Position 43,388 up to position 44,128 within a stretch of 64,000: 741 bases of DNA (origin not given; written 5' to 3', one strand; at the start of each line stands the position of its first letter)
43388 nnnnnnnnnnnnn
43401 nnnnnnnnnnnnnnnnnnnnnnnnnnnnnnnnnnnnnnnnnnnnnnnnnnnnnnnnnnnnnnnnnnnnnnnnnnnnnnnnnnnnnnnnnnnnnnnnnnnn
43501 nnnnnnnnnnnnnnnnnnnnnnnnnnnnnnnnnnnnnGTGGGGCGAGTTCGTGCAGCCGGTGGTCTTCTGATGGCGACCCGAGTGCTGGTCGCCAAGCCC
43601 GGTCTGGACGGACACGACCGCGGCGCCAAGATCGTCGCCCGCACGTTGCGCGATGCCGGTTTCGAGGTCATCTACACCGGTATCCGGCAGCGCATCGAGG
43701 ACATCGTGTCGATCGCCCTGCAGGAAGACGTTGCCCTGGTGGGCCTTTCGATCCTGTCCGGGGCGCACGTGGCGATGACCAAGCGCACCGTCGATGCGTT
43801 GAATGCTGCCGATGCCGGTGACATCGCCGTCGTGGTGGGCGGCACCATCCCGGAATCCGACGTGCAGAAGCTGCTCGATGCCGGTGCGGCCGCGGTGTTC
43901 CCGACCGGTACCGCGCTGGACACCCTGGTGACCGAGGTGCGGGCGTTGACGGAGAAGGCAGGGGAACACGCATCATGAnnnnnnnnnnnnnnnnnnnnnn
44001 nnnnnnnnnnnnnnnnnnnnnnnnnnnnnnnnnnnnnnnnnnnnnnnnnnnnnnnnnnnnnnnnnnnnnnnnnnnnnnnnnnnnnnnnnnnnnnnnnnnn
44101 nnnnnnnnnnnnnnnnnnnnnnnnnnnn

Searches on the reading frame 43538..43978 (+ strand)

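Call 7: search_protein_families(library=pfam, proteins=[window:43538-43978:+])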
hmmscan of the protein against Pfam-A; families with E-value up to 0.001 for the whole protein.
window:43538-43978:+ (146 aa): 1 family
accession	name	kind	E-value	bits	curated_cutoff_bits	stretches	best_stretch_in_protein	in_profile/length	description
PF02310.24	B12-binding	-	5.7e-26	91.2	32.1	1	15-125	2-114/121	B12 binding domain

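Call 18: search_protein_families(library=ncbifam, proteins=[window:43571-43978:+])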
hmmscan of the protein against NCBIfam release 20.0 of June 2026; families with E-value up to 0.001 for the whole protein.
window:43571-43978:+ (135 aa): 14 families
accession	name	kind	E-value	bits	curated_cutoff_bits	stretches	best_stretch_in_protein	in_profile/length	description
TIGR00640.1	acid_CoA_mut_C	subfamily_domain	6.9e-42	142.6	57.45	1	3-129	3-129/132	methylmalonyl-CoA mutase C-terminal domain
NF006944.0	PRK09426.1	equivalog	1.6e-31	109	876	1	3-126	590-713/721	methylmalonyl-CoA mutase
NF045497.1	IsobCoAmut_IcmF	equivalog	1.1e-16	59.9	1500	1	3-111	3-113/1076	fused isobutyryl-CoA mutase/GTPase IcmF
NF002612.0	PRK02261.1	equivalog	7.4e-10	38.5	110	1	5-125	6-132/148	methylaspartate mutase subunit S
TIGR01501.1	MthylAspMutase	equivalog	3.4e-07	30.1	135.8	1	7-122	6-127/134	methylaspartate mutase subunit S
NF041607.1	dimeth_corrin_MtbC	equivalog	7.2e-07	28.9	350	1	13-92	93-173/203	dimethylamine corrinoid protein MtbC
TIGR02370.1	pyl_corrinoid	subfamily_domain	2.3e-06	27.1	215.3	1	13-105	95-188/197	methyltransferase cognate corrinoid protein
TIGR02082.1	metH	equivalog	3.7e-06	24.8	1010.85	1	4-92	735-822/1182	methionine synthase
NF047995.1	corrinoid_MtgC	exception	7.4e-05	22.3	310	1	7-97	97-187/215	glycine betaine-specific corrinoid protein MtgC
NF047996.1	corrin_MtgC_2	exception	0.00011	21.7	370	1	13-119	100-209/212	glycine betaine-specific corrinoid protein MtgC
NF052513.1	TransRegCarH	equivalog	0.00011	21.5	400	1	3-101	165-258/274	HTH-type transcriptional repressor CarH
NF007024.0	PRK09490.1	equivalog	0.00014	19.8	1497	1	3-91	752-839/1234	methionine synthase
NF040655.1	MtaC_Meth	equivalog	0.00015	20.9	420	1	13-97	130-213/253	methanol--corrinoid protein MtaC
NF006696.0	PRK09243.1-3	equivalog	0.00051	18.8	503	1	45-118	245-321/451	nicotinate phosphoribosyltransferase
